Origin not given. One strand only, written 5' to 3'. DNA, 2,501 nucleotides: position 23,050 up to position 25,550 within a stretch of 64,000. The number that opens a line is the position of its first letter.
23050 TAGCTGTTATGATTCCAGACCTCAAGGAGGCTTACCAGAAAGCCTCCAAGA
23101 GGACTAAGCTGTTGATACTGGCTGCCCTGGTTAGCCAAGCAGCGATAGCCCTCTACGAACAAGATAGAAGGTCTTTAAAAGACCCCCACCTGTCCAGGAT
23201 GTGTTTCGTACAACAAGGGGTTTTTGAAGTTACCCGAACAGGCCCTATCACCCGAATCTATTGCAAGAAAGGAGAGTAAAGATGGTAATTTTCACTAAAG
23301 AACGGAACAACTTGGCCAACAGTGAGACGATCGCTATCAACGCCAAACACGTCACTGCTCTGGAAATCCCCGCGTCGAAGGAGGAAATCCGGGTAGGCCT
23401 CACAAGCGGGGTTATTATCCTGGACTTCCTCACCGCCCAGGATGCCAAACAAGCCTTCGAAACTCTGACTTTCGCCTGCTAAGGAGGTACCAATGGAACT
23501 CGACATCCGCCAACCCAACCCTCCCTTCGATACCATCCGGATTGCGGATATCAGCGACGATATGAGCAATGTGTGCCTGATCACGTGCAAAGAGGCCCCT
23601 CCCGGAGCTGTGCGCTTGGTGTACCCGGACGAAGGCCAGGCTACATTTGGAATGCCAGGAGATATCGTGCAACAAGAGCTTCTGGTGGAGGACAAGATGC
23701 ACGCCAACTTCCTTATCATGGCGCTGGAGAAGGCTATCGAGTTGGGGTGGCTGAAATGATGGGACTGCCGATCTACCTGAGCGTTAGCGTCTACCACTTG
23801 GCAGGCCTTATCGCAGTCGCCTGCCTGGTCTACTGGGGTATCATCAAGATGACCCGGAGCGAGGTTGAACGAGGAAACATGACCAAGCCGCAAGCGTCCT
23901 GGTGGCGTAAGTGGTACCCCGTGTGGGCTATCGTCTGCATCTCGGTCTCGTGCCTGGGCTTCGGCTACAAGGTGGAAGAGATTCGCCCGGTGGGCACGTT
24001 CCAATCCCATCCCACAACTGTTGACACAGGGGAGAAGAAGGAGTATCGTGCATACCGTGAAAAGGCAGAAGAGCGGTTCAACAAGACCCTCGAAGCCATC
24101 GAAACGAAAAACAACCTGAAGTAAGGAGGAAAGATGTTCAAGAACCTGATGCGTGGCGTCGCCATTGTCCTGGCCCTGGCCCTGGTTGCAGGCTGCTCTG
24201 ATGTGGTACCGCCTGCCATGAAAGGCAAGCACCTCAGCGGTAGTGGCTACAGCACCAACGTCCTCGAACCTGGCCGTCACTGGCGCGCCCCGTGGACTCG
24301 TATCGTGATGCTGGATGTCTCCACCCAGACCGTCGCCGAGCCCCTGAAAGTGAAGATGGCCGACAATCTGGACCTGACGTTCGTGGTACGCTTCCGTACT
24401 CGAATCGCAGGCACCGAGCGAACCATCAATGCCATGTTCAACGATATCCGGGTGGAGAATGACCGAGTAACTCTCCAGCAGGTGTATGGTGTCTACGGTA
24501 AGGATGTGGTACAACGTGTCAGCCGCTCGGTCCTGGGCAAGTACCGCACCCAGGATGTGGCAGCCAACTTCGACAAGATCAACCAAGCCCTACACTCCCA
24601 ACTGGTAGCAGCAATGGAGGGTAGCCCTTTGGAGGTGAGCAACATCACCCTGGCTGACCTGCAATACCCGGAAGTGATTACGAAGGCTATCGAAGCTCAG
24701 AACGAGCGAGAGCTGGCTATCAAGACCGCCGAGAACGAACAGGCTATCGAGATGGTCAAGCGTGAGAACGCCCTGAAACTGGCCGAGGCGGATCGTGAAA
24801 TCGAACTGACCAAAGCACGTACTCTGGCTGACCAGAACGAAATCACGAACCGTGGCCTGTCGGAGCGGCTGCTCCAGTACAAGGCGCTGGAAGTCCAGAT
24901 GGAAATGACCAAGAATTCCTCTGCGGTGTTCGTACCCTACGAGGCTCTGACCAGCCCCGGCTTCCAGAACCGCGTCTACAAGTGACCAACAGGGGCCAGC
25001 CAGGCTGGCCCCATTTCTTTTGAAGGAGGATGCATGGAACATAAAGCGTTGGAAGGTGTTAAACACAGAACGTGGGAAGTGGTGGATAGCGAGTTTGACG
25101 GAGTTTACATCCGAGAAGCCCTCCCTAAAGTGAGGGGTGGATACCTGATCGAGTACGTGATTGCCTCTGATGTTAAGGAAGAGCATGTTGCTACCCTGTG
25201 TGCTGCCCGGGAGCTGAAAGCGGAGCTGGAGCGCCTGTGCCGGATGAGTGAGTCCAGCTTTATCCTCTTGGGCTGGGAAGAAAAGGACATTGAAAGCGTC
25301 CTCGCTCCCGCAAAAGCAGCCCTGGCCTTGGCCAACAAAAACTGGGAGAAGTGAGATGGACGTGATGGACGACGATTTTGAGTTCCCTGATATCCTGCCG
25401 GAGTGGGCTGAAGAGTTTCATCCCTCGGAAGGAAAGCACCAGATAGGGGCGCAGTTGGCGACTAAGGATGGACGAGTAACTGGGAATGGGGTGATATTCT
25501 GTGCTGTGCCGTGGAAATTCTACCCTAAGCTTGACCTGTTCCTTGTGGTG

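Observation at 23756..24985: Phage-encoded SPFH/band-7 lipoprotein with an upstream two-TMD partner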

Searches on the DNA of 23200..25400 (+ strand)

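Call 5: search_dna_similar(query=window:23200-25400:+, collection=phages, mode=near, max_rows=30)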
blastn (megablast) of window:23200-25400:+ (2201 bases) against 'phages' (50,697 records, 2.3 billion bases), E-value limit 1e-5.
Records with a match: 40; places in all: 40; records where one place covers at least 80% of the query: 40.
Best place of each record, by identity: >=99% 3; 95-99% 32; 90-95% 5.
By first word of the organism name: Pseudomonas 40.
By host as written in the record: Pseudomonas aeruginosa 19; Pseudomonas sp. 5; Pseudomonas aeruginosa PAK 4; Pseudomonas aeruginosa CHA 3; - 2; Pseudomonas aeruginosa DLG 2; Pseudomonas aeruginosa PAER2_24 2; Pseudomonas aeruginosa PA003 1; and 2 more.
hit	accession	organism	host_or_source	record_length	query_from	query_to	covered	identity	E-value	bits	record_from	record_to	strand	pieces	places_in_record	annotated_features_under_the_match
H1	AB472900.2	Pseudomonas phage KPP10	-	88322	1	2201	100%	100.0%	0e+0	4065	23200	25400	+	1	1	hypothetical protein (x6)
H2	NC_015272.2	Pseudomonas phage KPP10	-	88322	1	2201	100%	100.0%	0e+0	4065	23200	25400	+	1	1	lipoprotein | hypothetical protein (x5)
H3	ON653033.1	Pseudomonas phage PH826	Pseudomonas aeruginosa PA003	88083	1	2201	100%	99.3%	0e+0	3976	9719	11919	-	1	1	hypothetical protein (x7)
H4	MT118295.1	Pseudomonas phage Epa18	Pseudomonas sp.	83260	1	2201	100%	98.4%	0e+0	3871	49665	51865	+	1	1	SPFH domain / band 7 family protein | hypothetical protein (x6)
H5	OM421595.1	Pseudomonas phage vB_PaeM_VL12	Pseudomonas aeruginosa ATCC27853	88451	1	2201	100%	97.9%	0e+0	3805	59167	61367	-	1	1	hypothetical protein (x7)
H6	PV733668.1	Pseudomonas phage NCVTCBPA170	Pseudomonas aeruginosa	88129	1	2201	100%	97.7%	0e+0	3788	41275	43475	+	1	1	lipoprotein | hypothetical protein (x6)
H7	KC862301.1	Pseudomonas phage PAK_P5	Pseudomonas aeruginosa PAK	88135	1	2201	100%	97.3%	0e+0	3738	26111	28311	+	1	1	hypothetical protein (x7)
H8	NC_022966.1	Pseudomonas phage PAK_P5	Pseudomonas aeruginosa PAK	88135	1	2201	100%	97.3%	0e+0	3738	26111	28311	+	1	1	lipoprotein | hypothetical protein (x6)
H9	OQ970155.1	Pseudomonas phage LSL4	Pseudomonas aeruginosa PAO1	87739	1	2201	100%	97.3%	0e+0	3733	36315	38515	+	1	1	lipoprotein | hypothetical protein (x6)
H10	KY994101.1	Pseudomonas phage vB_PaeM_G1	Pseudomonas aeruginosa DLG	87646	1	2201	100%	97.1%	0e+0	3716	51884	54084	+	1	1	hypothetical protein (x7)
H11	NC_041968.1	Pseudomonas phage vB_PaeM_G1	Pseudomonas aeruginosa DLG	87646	1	2201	100%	97.1%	0e+0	3716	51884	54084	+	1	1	lipoprotein | hypothetical protein (x6)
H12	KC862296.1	Pseudomonas phage P3_CHA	Pseudomonas aeruginosa CHA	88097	1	2200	100%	97.1%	0e+0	3709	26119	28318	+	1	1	hypothetical protein (x7)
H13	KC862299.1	Pseudomonas phage PAK_P3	Pseudomonas aeruginosa PAK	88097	1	2200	100%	97.1%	0e+0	3709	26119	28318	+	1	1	hypothetical protein (x7)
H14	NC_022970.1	Pseudomonas phage PAK_P3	Pseudomonas aeruginosa PAK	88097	1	2200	100%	97.1%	0e+0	3709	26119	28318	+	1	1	lipoprotein | hypothetical protein (x6)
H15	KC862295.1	Pseudomonas phage CHA_P1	Pseudomonas aeruginosa CHA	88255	1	2201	100%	96.9%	0e+0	3688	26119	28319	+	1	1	hypothetical protein (x7)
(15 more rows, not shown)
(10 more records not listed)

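Call 9: get_annotated_region(hit=H4, flank=3000)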
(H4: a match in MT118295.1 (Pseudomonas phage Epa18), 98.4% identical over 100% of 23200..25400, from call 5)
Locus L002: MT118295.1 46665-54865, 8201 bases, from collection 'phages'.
description: Pseudomonas phage Epa18, complete genome.
organism: Pseudomonas phage Epa18 (NCBI taxid 2719188)
taxonomy: Viruses; Duplodnaviria; Heunggongvirae; Uroviricota; Caudoviricetes; Nankokuvirus
host: Pseudomonas sp.; source: -; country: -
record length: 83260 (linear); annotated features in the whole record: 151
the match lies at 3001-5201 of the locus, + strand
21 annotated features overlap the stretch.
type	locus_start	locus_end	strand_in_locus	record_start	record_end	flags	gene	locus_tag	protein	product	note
CDS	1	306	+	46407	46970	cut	-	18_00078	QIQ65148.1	hypothetical protein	N-terminus peptidoglycan binding domain protein; Putative peptidoglycan binding protein; endolysin; gp27; gp28; ...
CDS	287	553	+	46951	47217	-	-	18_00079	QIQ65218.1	hypothetical protein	-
CDS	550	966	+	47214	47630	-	-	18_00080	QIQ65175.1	hypothetical protein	-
CDS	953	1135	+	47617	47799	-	-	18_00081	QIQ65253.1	hypothetical protein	-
CDS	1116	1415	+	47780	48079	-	-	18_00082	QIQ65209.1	hypothetical protein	-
CDS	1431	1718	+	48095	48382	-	-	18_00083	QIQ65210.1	hypothetical protein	-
CDS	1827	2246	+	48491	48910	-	-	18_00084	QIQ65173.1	hypothetical protein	-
CDS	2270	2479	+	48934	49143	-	-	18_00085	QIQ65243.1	hypothetical protein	-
CDS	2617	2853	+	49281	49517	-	-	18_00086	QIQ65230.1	hypothetical protein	-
CDS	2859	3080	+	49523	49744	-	-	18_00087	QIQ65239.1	hypothetical protein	-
CDS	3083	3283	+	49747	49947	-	-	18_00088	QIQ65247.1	hypothetical protein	-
CDS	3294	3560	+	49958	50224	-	-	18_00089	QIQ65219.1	hypothetical protein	-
CDS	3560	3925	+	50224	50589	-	-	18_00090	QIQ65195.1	hypothetical protein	-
CDS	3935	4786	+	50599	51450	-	-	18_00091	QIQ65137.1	SPFH domain / band 7 family protein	-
CDS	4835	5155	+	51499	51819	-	-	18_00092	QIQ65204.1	hypothetical protein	-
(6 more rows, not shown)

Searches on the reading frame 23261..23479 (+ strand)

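Call 3: search_protein_families(library=pfam, proteins=[window:23261-23479:+], max_evalue=1)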
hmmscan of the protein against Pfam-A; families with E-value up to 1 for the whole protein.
window:23261-23479:+ (73 aa): 2 families
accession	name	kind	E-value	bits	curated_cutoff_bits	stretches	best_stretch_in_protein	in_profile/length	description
PF01005.24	Flavi_NS2A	-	0.0011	19.2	25.1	1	24-69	101-146/215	Flavivirus non-structural protein NS2A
PF16421.10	E2F_CC-MB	-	0.15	12.6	33.9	1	17-49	51-85/96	E2F transcription factor CC-MB domain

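Call 4: search_protein_families(library=phrogs, proteins=[window:23261-23479:+], max_evalue=0.01)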
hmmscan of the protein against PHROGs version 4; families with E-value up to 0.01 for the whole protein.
window:23261-23479:+ (73 aa): 1 family
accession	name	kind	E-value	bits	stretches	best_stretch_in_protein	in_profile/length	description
phrog_14175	-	unknown function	6.7e-46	155.4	1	8-73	1-66/66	-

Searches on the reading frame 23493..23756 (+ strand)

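Call 3: search_protein_families(library=pfam, proteins=[window:23493-23756:+], max_evalue=1)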
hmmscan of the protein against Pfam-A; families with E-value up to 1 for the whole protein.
window:23493-23756:+ (88 aa): 0 families

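Call 4: search_protein_families(library=phrogs, proteins=[window:23493-23756:+], max_evalue=0.01)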
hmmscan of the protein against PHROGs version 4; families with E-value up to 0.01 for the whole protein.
window:23493-23756:+ (88 aa): 1 family
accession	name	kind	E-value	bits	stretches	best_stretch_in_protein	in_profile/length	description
phrog_4794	-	unknown function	1.6e-32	113.1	1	1-88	4-81/82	-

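Call 7: search_protein_families(library=padloc, proteins=[window:23493-23756:+], max_evalue=0.1)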
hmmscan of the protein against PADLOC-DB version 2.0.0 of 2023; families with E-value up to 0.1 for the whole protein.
window:23493-23756:+ (88 aa): 0 families

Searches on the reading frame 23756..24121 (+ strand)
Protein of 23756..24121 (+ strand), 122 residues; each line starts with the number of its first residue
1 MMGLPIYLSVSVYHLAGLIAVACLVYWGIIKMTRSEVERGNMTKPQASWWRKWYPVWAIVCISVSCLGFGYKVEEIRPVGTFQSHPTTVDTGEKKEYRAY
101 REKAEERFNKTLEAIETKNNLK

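Call 3: search_protein_families(library=pfam, proteins=[window:23756-24121:+], max_evalue=1)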
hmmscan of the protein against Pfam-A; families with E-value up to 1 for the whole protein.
window:23756-24121:+ (122 aa): 2 families
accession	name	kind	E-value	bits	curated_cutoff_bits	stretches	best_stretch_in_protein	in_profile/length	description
PF18895.5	T4SS_pilin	-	0.13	12.8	26.6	1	11-44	15-48/71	Type IV secretion system pilin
PF04290.18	DctQ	-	0.13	12.6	28.3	1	12-66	68-118/132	Tripartite ATP-independent periplasmic transporters, DctQ component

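Call 4: search_protein_families(library=phrogs, proteins=[window:23756-24121:+], max_evalue=0.01)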
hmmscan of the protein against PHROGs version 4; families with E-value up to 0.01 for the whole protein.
window:23756-24121:+ (122 aa): 1 family
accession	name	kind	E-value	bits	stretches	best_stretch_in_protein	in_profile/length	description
phrog_13586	-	unknown function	7.9e-86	285.1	1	2-122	1-121/121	-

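Call 6: search_protein_families(library=ncbifam, proteins=[window:23756-24121:+], max_evalue=0.1)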
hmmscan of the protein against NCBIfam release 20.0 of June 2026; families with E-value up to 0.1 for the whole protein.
window:23756-24121:+ (122 aa): 1 family
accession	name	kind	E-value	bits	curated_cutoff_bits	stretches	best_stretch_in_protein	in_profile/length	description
TIGR00560.1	pgsA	equivalog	0.063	13.8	109.1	1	29-73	103-146/183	CDP-diacylglycerol--glycerol-3-phosphate 3-phosphatidyltransferase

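Call 7: search_protein_families(library=padloc, proteins=[window:23756-24121:+], max_evalue=0.1)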
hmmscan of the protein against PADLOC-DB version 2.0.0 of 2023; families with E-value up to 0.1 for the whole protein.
window:23756-24121:+ (122 aa): 0 families

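Call 11: search_dna_similar(query=window:23756-24121:+, collection=phages, mode=protein, max_rows=60, rows=spread, max_evalue=0.001)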
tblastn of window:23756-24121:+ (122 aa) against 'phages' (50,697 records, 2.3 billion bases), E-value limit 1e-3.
Records with a match: 40; places in all: 40; records where one place covers at least 80% of the query: 40.
Best place of each record, by identity: >=99% 7; 95-99% 28; 90-95% 5.
By first word of the organism name: Pseudomonas 40.
By host as written in the record: Pseudomonas aeruginosa 19; Pseudomonas sp. 5; Pseudomonas aeruginosa PAK 4; Pseudomonas aeruginosa CHA 3; Pseudomonas aeruginosa DLG 2; - 2; Pseudomonas aeruginosa PAER2_24 2; Pseudomonas aeruginosa ATCC27853 1; and 2 more.
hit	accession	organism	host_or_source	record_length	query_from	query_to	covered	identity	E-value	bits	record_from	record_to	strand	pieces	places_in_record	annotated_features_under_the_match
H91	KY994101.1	Pseudomonas phage vB_PaeM_G1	Pseudomonas aeruginosa DLG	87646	1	122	100%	100.0%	4e-66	221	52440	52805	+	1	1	hypothetical protein (x2)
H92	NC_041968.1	Pseudomonas phage vB_PaeM_G1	Pseudomonas aeruginosa DLG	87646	1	122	100%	100.0%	4e-66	221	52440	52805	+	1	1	hypothetical protein (x2)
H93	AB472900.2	Pseudomonas phage KPP10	-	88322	1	122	100%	100.0%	7e-66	220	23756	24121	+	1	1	hypothetical protein (x2)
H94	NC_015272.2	Pseudomonas phage KPP10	-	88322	1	122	100%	100.0%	7e-66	220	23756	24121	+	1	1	hypothetical protein (x2)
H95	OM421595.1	Pseudomonas phage vB_PaeM_VL12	Pseudomonas aeruginosa ATCC27853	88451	1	122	100%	99.2%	4e-66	221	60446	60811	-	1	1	hypothetical protein (x2)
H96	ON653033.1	Pseudomonas phage PH826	Pseudomonas aeruginosa PA003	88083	1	122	100%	99.2%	4e-66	221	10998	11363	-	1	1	hypothetical protein (x2)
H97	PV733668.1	Pseudomonas phage NCVTCBPA170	Pseudomonas aeruginosa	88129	1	122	100%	99.2%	8e-66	220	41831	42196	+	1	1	hypothetical protein (x2)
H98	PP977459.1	Pseudomonas phage vB_PaeM_4073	Pseudomonas aeruginosa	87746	1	122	100%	98.4%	9e-66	219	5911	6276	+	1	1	record has no annotation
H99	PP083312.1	Pseudomonas phage VB_PaN_phPA-Intesti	Pseudomonas aeruginosa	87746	1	122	100%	98.4%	9e-66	219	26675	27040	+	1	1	hypothetical protein (x2)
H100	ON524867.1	Pseudomonas phage vB_PaeM_RP11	Pseudomonas aeruginosa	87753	1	122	100%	98.4%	9e-66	219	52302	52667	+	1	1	hypothetical protein (x2)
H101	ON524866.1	Pseudomonas phage vB_PaeM_RP10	Pseudomonas aeruginosa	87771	1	122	100%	98.4%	9e-66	219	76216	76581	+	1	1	hypothetical protein (x2)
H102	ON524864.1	Pseudomonas phage vB_PaeM_RP8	Pseudomonas aeruginosa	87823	1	122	100%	98.4%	9e-66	219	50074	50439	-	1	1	hypothetical protein (x2)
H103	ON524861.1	Pseudomonas phage vB_PaeM_RP15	Pseudomonas aeruginosa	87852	1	122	100%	98.4%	9e-66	219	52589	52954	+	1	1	hypothetical protein (x2)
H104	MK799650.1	Pseudomonas phage PAP-JP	Pseudomonas aeruginosa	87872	1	122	100%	98.4%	9e-66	219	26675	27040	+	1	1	hypothetical protein (x2)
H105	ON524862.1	Pseudomonas phage vB_PaeM_RP6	Pseudomonas aeruginosa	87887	1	122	100%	98.4%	9e-66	219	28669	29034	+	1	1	hypothetical protein (x2)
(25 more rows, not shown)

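Call 52: find_homologous_proteins(query=window:23756-24121:+, max_evalue=0.001)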
Query window:23756-24121:+ (122 aa): 1 proteins with E <= 0.001 among 3 candidates.
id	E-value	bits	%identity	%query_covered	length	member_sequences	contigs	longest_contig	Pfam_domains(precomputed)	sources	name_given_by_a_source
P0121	1.2e-72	259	93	100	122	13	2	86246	-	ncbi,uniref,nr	ncbi:hypothetical protein [Pseudomonas phage vB_PaeM_PAO1_Ab03]|uniref:Uncharacterized protein n=1 T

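Call 67: predict_structure(alignment_id=A2)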
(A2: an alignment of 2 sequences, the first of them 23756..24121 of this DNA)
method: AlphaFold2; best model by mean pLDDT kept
length: 122 residues; sequences in the alignment: 2
mean_pLDDT: 65.8   pTM: 0.36
mean pLDDT of the five models: 65.8, 65.7, 57.3, 55.9, 48.4
residues with pLDDT >= 90: 0; 70-90: 66; 50-70: 28; < 50: 28
segments of 3 or more residues with pLDDT < 50: 1-3, 70-92
pLDDT, mean of each block of 10 residues (from residue 1): 49 71 80 80 78 76 62 42 40 59 81 75 53
secondary structure, 60 per line:
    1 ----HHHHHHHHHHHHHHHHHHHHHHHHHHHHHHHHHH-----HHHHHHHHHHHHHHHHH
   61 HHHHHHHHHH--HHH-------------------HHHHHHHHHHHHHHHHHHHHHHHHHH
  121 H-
elements in order: H5-38 H44-70 H95-121
